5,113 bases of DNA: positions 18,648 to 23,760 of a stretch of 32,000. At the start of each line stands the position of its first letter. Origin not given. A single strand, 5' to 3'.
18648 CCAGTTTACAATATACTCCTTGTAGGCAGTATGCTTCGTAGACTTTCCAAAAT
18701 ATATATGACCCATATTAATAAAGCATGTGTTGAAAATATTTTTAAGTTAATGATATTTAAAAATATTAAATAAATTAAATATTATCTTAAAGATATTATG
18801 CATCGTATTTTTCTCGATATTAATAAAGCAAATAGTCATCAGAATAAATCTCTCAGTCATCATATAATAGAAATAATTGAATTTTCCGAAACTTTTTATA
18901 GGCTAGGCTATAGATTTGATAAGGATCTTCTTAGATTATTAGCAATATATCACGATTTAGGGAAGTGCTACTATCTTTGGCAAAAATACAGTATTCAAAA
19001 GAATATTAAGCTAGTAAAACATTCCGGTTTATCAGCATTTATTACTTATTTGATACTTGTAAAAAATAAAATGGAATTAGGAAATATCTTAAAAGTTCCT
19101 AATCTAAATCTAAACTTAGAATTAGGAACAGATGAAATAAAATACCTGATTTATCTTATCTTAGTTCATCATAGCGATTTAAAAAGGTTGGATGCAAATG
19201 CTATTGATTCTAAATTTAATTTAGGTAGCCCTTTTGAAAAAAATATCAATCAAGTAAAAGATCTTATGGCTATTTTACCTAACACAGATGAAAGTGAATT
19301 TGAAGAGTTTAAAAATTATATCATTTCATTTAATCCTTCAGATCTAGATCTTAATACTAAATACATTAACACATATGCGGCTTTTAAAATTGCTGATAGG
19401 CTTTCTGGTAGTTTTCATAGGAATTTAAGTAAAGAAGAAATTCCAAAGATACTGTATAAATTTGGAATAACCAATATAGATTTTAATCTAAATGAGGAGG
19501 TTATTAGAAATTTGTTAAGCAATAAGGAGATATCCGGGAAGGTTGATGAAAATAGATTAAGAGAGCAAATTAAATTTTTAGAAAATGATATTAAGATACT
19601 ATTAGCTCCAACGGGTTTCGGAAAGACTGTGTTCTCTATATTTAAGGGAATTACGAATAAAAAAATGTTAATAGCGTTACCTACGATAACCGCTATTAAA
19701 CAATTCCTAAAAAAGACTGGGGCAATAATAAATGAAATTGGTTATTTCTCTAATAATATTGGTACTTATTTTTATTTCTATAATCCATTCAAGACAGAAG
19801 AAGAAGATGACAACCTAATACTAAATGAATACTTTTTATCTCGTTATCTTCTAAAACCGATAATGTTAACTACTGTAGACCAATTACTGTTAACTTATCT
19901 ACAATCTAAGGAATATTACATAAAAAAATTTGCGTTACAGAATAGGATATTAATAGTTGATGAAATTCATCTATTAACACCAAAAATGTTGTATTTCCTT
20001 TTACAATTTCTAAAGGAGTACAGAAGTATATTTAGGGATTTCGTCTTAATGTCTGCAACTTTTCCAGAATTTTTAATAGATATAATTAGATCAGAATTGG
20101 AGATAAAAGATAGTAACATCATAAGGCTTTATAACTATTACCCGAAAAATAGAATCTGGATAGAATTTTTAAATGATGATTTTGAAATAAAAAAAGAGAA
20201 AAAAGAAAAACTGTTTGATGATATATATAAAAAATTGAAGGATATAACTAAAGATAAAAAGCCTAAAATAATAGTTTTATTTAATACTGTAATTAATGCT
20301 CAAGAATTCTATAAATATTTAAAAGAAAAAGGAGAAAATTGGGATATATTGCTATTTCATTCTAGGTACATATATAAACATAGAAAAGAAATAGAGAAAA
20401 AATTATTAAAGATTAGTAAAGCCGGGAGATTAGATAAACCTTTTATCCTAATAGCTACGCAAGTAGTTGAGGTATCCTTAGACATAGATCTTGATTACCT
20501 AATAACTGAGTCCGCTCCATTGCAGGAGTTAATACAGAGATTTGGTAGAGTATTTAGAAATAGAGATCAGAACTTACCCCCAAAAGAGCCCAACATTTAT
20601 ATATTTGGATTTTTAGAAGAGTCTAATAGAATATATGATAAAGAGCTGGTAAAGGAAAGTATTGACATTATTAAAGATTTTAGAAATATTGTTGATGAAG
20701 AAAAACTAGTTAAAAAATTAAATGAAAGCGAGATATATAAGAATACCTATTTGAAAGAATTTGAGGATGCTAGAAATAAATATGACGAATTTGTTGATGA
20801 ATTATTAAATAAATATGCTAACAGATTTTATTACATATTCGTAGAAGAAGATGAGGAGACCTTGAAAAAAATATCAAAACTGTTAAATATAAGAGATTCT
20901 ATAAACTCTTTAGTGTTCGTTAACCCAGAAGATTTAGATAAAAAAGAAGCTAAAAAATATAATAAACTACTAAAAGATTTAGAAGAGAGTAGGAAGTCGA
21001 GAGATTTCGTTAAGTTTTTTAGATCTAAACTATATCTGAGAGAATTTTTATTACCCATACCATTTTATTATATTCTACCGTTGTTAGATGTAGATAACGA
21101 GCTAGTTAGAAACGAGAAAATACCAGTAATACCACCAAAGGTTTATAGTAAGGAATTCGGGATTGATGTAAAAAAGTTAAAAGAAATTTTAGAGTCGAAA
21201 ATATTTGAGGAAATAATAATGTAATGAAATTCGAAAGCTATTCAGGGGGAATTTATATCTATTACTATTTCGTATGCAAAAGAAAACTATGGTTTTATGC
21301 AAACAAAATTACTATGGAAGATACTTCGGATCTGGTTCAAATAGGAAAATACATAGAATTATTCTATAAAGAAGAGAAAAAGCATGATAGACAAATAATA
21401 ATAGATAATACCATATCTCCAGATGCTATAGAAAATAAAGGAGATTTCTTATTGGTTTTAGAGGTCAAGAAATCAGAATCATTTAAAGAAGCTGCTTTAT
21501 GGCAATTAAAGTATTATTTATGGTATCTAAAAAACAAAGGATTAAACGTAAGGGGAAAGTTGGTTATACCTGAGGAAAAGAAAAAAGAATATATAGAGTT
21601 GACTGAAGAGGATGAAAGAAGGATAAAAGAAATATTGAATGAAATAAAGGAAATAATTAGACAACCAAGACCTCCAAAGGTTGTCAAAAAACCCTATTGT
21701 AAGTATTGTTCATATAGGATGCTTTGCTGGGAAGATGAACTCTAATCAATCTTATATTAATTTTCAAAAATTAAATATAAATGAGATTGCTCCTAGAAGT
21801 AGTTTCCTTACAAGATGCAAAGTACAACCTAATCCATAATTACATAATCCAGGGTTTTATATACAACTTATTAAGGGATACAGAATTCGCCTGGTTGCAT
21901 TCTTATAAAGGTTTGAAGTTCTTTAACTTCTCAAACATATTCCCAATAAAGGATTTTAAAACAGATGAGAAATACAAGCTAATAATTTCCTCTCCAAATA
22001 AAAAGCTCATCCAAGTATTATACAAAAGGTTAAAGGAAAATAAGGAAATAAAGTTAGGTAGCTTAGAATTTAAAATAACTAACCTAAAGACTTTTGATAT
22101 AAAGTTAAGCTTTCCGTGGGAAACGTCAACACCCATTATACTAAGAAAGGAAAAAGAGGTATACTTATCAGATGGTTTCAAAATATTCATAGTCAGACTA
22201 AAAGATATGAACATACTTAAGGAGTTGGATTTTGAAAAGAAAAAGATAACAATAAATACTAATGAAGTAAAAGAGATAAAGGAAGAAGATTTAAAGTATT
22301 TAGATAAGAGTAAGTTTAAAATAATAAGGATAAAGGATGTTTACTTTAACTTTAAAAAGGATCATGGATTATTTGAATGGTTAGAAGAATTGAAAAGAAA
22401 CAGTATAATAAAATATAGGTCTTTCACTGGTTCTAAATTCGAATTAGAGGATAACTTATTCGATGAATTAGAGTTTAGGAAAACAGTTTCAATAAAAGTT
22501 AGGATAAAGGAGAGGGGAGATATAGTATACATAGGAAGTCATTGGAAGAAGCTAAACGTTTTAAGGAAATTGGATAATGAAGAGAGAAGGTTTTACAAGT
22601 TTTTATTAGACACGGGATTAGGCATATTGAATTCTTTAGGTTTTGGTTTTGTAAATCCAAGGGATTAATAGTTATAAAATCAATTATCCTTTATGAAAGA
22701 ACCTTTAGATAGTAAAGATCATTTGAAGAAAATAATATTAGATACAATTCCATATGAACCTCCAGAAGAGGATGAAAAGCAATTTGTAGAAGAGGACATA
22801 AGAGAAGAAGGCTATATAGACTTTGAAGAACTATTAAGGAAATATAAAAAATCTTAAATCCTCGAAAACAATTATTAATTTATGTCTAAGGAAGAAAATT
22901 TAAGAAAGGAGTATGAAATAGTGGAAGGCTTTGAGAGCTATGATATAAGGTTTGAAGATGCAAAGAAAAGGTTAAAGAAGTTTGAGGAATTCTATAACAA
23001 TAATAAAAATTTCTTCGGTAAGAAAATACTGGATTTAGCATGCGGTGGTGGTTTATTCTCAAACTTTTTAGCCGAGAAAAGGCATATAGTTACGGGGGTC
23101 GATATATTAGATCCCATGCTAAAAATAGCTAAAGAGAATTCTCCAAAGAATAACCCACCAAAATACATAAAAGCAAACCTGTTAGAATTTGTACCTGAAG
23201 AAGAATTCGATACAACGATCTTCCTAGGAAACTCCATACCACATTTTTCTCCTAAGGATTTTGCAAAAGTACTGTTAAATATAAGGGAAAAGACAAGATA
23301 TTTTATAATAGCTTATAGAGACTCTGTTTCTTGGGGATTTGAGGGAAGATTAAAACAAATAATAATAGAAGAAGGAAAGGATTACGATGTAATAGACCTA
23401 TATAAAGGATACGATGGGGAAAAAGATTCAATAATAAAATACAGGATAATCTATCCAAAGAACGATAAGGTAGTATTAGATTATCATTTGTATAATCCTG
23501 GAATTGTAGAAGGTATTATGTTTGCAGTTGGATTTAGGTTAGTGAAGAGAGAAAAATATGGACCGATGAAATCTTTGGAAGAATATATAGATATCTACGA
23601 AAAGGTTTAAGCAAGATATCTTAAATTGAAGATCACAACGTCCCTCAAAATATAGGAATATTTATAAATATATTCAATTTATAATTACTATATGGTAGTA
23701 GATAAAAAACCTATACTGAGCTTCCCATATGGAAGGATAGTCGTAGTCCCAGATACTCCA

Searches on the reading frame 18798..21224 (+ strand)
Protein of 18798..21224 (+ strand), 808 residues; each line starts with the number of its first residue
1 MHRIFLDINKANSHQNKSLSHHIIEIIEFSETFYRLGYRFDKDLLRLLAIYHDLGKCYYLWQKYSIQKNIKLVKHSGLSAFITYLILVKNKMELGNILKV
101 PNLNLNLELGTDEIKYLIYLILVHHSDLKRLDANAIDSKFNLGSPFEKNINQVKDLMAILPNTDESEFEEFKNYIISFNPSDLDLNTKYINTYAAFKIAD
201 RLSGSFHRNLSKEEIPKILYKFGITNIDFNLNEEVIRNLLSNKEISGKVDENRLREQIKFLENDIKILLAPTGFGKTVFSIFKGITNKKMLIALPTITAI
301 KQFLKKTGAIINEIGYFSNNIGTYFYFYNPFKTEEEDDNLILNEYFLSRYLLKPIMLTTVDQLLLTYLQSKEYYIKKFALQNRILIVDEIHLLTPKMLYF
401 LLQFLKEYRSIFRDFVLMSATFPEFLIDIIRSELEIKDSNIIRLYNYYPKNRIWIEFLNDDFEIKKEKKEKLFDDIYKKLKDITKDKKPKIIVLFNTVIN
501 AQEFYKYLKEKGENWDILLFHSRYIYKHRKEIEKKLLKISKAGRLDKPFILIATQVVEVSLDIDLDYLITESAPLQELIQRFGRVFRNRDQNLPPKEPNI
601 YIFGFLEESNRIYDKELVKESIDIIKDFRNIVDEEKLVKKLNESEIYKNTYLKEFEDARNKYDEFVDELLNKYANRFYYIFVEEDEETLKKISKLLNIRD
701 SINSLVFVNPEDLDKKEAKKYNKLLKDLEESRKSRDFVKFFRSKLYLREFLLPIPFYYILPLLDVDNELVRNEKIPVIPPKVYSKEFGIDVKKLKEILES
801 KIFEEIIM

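Call 8: search_protein_families(library=pfam, proteins=[window:18798-21224:+], max_evalue=0.01)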
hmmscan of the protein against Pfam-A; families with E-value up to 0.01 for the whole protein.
window:18798-21224:+ (808 aa): 5 families
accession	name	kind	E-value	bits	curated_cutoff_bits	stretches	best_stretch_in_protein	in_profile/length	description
PF22590.2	Cas3-like_C_2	-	9.5e-32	109.9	27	1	490-589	4-105/106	CRISPR-associated nuclease/helicase Cas3, C-terminal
PF00271.37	Helicase_C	-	6.3e-11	42.9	23.5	1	478-588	4-109/110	Helicase conserved C-terminal domain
PF00270.35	DEAD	-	1.7e-09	38.1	26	1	266-425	17-163/167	DEAD/DEAH box helicase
PF04851.21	ResIII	-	0.00079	19.8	22.5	1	254-413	15-148/164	Type III restriction enzyme, res subunit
PF01966.28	HD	-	0.0077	16.9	22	1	22-82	4-65/116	HD domain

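Call 43: search_protein_families(library=ncbifam, proteins=[window:18798-21224:+], max_evalue=0.001)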
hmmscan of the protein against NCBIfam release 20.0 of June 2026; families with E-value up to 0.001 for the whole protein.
window:18798-21224:+ (808 aa): 6 families
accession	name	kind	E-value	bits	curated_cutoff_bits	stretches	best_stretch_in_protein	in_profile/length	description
TIGR01587.1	cas3_core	equivalog_domain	1.9e-65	221.4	102.45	1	267-626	3-356/358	CRISPR-associated helicase Cas3'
NF007248.0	PRK09694.1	equivalog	6.9e-37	126.9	569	1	351-611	409-684/878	CRISPR-associated helicase/endonuclease Cas3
TIGR02621.3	cas3_GSU0051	exception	9.8e-30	104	400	1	384-629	170-406/854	type I-G CRISPR-associated helicase/endonuclease Cas3g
TIGR01596.1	cas3_HD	equivalog_domain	3.5e-12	46.7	43.45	1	20-202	2-175/178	CRISPR-associated endonuclease Cas3''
TIGR03158.1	cas3_cyano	exception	4.1e-09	36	69.1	1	380-585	144-356/357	type I-D CRISPR-associated helicase Cas3'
TIGR02562.1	cas3_yersinia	equivalog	1.9e-08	32.6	565.95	1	529-603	823-892/1110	type I-F CRISPR-associated helicase Cas3f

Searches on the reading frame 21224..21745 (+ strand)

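Call 9: search_protein_families(library=pfam, proteins=[window:21224-21745:+], max_evalue=0.01)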
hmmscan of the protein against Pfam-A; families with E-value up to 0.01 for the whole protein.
window:21224-21745:+ (173 aa): 2 families
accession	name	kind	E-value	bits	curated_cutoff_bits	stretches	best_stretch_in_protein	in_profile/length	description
PF01930.23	Cas_Cas4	-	3.5e-55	186.9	22.7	1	9-169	2-159/160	Domain of unknown function DUF83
PF12705.13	PDDEXK_1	-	1.3e-07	32.2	22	1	66-168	128-246/247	PD-(D/E)XK nuclease superfamily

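Call 43: search_protein_families(library=ncbifam, proteins=[window:21224-21745:+], max_evalue=0.001)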
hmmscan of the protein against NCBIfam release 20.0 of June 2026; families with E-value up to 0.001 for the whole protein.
window:21224-21745:+ (173 aa): 3 families
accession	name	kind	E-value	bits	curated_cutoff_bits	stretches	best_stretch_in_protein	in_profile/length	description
TIGR00372.1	cas4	equivalog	1e-24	87.4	65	1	10-169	4-179/180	CRISPR-associated protein Cas4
NF049935.1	cas4g_cas1g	exception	3.7e-07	29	560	1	67-172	80-193/546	CRISPR-associated endonuclease Cas4g/Cas1g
TIGR03491.1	TIGR03491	subfamily_domain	0.00023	20.2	97.45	1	80-170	115-206/462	TM0106 family RecB-like putative nuclease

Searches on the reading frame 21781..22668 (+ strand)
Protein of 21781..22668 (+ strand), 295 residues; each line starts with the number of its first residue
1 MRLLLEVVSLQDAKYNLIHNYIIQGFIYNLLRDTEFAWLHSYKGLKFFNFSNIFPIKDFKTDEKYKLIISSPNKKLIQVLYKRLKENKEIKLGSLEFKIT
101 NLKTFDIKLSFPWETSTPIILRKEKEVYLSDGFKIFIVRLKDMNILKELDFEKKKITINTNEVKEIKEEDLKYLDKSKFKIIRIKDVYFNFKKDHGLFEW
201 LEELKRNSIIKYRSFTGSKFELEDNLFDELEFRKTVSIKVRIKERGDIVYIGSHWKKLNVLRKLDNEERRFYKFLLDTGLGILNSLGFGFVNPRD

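Call 9: search_protein_families(library=pfam, proteins=[window:21781-22668:+], max_evalue=0.01)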
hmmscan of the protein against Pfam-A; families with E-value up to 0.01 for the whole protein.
window:21781-22668:+ (295 aa): 2 families
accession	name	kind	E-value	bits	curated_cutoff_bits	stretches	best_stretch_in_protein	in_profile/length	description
PF01881.21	Cas_Cas6_C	-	2.7e-07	31.9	23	1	199-292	42-124/125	CRISPR associated protein Cas6, C-terminal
PF21350.2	Cas6_I-A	-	5.6e-06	27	27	1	17-102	4-100/101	CRISPR-associated protein Cas6, N-terminal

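Call 43: search_protein_families(library=ncbifam, proteins=[window:21781-22668:+], max_evalue=0.001)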
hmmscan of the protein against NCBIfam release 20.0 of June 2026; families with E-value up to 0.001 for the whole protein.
window:21781-22668:+ (295 aa): 1 family
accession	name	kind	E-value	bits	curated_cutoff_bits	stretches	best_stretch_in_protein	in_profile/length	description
TIGR01877.1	cas_cas6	equivalog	1.7e-22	80.9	58.65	2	39-181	2-157/200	CRISPR-associated endoribonuclease Cas6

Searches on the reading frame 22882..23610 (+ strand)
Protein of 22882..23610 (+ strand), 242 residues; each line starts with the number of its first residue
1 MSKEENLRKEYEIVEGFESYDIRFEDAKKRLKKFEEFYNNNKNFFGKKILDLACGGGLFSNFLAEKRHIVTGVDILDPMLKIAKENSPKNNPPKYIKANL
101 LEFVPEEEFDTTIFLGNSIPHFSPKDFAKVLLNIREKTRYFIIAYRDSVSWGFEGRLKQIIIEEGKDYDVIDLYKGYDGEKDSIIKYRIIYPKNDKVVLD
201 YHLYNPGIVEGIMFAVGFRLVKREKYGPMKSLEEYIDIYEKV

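Call 9: search_protein_families(library=pfam, proteins=[window:22882-23610:+], max_evalue=0.01)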
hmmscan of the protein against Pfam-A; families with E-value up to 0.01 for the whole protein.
window:22882-23610:+ (242 aa): 8 families
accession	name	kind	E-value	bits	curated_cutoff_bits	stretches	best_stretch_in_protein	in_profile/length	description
PF13649.12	Methyltransf_25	-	2.2e-12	47.9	27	1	49-136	1-91/97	Methyltransferase domain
PF08241.18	Methyltransf_11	-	4.1e-10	40.6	21.2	1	50-135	1-84/95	Methyltransferase domain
PF13847.12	Methyltransf_31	-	4.4e-07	30.1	27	1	46-147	4-113/145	Methyltransferase domain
PF08242.18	Methyltransf_12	-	3.9e-06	28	30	1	50-136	1-90/98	Methyltransferase domain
PF05175.20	MTS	-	7.5e-06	26.1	23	1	45-113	31-103/170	Methyltransferase small domain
PF13489.12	Methyltransf_23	-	0.0007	19.8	27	1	43-91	20-61/164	Methyltransferase domain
PF01209.24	Ubie_methyltran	-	0.0058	16.4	20.1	1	43-90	45-95/233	ubiE/COQ5 methyltransferase family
PF01728.25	FtsJ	-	0.0076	16.6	24.1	0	35-109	10-84/181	FtsJ-like methyltransferase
